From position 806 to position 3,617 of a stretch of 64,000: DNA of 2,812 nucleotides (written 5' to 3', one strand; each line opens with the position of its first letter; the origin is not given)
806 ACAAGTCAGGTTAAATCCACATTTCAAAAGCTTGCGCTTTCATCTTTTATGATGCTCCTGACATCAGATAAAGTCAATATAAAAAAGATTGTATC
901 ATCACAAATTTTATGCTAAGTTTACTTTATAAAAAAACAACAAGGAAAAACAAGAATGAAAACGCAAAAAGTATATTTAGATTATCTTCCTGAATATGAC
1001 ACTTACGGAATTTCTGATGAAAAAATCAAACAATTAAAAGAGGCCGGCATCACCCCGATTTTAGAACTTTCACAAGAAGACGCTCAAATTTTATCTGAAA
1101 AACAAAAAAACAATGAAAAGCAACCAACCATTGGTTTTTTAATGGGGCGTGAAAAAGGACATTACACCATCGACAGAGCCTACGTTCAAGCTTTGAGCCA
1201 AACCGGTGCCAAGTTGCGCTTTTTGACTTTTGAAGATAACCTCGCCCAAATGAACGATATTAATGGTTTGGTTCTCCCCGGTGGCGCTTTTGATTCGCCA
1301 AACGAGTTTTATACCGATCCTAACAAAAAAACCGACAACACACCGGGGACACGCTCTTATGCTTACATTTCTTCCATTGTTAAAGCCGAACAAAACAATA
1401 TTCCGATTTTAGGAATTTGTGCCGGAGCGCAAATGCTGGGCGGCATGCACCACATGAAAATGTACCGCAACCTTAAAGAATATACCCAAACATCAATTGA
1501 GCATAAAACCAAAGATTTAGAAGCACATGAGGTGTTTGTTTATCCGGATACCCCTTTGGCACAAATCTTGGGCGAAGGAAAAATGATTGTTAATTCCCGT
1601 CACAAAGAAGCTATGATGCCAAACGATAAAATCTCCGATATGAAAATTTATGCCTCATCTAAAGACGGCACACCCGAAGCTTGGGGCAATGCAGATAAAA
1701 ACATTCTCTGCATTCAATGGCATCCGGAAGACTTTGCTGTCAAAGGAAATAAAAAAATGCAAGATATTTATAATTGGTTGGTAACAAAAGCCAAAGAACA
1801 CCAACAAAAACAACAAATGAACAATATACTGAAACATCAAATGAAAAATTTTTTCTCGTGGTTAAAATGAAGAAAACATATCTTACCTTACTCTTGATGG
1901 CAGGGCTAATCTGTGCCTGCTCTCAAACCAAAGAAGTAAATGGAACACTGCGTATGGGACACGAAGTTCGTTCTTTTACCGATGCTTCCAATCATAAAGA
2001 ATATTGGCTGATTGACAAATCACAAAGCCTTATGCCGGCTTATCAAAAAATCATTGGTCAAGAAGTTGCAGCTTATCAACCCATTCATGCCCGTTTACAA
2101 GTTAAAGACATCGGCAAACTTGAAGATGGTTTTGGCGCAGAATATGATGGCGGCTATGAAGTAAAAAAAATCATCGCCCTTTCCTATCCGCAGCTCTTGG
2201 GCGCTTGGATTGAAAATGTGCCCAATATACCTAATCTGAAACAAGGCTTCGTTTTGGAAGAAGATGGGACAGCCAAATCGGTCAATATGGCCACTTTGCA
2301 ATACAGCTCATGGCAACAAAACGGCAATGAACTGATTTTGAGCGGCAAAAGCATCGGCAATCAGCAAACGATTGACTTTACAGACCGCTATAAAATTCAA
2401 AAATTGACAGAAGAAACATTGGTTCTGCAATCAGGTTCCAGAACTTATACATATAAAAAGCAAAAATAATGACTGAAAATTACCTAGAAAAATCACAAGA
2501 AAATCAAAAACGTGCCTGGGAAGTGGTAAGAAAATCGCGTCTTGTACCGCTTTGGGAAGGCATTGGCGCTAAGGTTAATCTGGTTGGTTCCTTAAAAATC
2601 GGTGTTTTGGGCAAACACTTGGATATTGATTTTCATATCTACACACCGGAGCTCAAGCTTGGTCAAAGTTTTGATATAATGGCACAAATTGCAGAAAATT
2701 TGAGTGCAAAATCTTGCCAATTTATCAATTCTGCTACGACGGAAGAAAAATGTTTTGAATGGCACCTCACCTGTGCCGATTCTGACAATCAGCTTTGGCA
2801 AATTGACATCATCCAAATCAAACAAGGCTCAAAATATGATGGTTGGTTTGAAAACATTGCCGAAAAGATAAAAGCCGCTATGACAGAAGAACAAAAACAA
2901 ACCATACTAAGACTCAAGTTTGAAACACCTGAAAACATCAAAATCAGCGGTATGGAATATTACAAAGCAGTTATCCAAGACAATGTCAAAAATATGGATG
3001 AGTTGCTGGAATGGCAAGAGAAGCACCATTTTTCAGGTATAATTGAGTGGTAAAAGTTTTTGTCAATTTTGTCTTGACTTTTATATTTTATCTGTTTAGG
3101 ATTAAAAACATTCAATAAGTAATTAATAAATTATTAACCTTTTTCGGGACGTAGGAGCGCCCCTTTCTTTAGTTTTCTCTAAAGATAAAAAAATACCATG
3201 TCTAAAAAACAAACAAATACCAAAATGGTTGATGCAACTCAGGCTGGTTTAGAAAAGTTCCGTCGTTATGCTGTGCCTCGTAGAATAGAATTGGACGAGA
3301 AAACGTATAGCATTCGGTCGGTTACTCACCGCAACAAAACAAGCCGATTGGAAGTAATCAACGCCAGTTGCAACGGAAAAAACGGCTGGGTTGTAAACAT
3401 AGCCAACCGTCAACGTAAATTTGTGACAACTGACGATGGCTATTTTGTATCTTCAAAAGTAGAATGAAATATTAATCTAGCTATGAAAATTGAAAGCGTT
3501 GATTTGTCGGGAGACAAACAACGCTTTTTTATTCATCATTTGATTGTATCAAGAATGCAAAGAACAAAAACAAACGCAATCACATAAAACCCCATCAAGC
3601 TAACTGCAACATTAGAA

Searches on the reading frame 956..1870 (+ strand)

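Call 4: search_protein_families(library=pfam, proteins=[window:956-1870:+], max_evalue=0.1)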
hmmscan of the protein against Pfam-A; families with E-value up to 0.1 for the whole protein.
window:956-1870:+ (304 aa): 4 families
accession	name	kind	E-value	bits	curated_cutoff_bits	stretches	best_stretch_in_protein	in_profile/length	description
PF07722.19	Peptidase_C26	-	1.2e-26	94.3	20.5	1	69-258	22-219/219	Peptidase C26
PF00117.34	GATase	-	2e-14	54.1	22.8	1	72-261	9-175/190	Glutamine amidotransferase class-I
PF07685.20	GATase_3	-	0.00052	20.1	27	1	136-163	63-90/196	CobB/CobQ-like glutamine amidotransferase domain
PF24680.1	SH3_Hsr9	-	0.061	13.6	27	0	12-56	22-65/116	Hsr-9 Tudor domain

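Call 5: search_protein_families(library=ncbifam, proteins=[window:956-1870:+], max_evalue=0.1)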
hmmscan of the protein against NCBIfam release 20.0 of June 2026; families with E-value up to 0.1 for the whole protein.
window:956-1870:+ (304 aa): 26 families (the best 25 are shown)
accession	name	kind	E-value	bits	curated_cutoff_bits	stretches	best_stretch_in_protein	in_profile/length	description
NF008471.0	PRK11366.1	equivalog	7.4e-12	45.2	266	1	55-286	6-251/254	gamma-glutamyl-gamma-aminobutyrate hydrolase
NF001975.0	PRK00758.1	equivalog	3e-10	40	198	1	78-272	19-175/185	GMP synthase subunit A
NF009475.0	PRK12838.1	equivalog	6.1e-09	35.3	221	1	135-283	227-357/359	carbamoyl phosphate synthase small subunit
NF000848.1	PRK00074.1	equivalog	1.2e-08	34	400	1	146-298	68-206/512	glutamine-hydrolyzing GMP synthase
TIGR00888.1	guaA_Nterm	equivalog_domain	2.1e-08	33.8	172.15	1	145-268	67-176/188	glutamine-hydrolyzing GMP synthase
NF045546.1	GCDPHdlase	equivalog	2.3e-08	34.3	250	1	133-259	77-181/198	gamma-glutamyl-CDP-amidate hydrolase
NF011201.0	PRK14607.1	equivalog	4.4e-07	29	670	1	136-295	60-206/534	bifunctional anthranilate synthase component II/anthranilate phosphoribosyltransferase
TIGR01368.1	CPSaseIIsmall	equivalog_domain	3.3e-06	26.3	307.35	1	136-259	234-341/361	glutamine-hydrolyzing carbamoyl-phosphate synthase small subunit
NF005849.0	PRK07765.1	equivalog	3.9e-06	26.3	308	1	130-294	56-210/219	aminodeoxychorismate/anthranilate synthase component II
NF010081.0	PRK13566.1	equivalog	1.2e-05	23.8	645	1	135-285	587-726/729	anthranilate synthase component I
TIGR01737.1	FGAM_synth_I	equivalog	0.00014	21.3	177.8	1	72-173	13-105/228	phosphoribosylformylglycinamidine synthase I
NF002957.0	PRK03619.1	equivalog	0.00037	19.9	212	1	73-173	14-106/222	phosphoribosylformylglycinamidine synthase subunit PurQ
TIGR01815.1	TrpE-clade3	equivalog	0.00039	18.5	739.15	1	135-283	575-713/717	anthranilate synthase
NF005367.0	PRK06895.1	equivalog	0.0004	20.3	265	1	133-277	57-188/190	anthranilate synthase component II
NF005458.0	PRK07053.1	equivalog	0.00051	19.5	250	1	142-299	77-213/234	glutamine amidotransferase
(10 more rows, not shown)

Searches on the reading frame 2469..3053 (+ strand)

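Call 4: search_protein_families(library=pfam, proteins=[window:2469-3053:+], max_evalue=0.1)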
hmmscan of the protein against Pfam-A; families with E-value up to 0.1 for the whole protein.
window:2469-3053:+ (194 aa): 4 families
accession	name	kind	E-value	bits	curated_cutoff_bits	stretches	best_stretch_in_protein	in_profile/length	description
PF03644.19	Glyco_hydro_85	-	0.00023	21.2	22.2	1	88-187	61-163/302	Glycosyl hydrolase family 85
PF01909.29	NTP_transf_2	-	0.00083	20.1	21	1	29-63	12-44/93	Nucleotidyltransferase domain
PF18765.7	Polbeta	-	0.011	16.3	26.9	1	36-89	16-70/93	Polymerase beta, Nucleotidyltransferase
PF22600.2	MTPAP-like_central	-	0.025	15.1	27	1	11-83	20-90/139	Poly(A) RNA polymerase, mitochondrial-like, central palm domain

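Call 5: search_protein_families(library=ncbifam, proteins=[window:2469-3053:+], max_evalue=0.1)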
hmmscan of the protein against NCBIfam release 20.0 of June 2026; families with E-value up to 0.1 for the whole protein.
window:2469-3053:+ (194 aa): 3 families
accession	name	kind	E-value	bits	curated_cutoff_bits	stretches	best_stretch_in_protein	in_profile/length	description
TIGR03657.1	IsdB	equivalog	0.025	13.2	1231.5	1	106-187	288-369/644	heme uptake protein IsdB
TIGR00202.1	csrA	equivalog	0.028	14.6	70.1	1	146-175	29-58/69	carbon storage regulator CsrA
NF001844.0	PRK00568.1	equivalog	0.091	12.8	106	0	147-175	30-58/76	carbon storage regulator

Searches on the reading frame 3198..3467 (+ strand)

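Call 4: search_protein_families(library=pfam, proteins=[window:3198-3467:+], max_evalue=0.1)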
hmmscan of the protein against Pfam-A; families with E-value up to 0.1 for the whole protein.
window:3198-3467:+ (89 aa): 1 family
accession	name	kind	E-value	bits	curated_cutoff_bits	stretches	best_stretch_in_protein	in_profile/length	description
PF25071.1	DUF7795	-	0.096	13.1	27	0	10-70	24-86/123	Domain of unknown function (DUF7795)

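Call 5: search_protein_families(library=ncbifam, proteins=[window:3198-3467:+], max_evalue=0.1)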
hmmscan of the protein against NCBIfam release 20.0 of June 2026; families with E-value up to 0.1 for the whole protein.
window:3198-3467:+ (89 aa): 1 family
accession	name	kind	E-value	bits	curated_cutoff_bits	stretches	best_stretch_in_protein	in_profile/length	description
NF009597.0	PRK13039.1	equivalog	0.046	13.2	459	1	23-56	103-136/232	superantigen-like protein SSL8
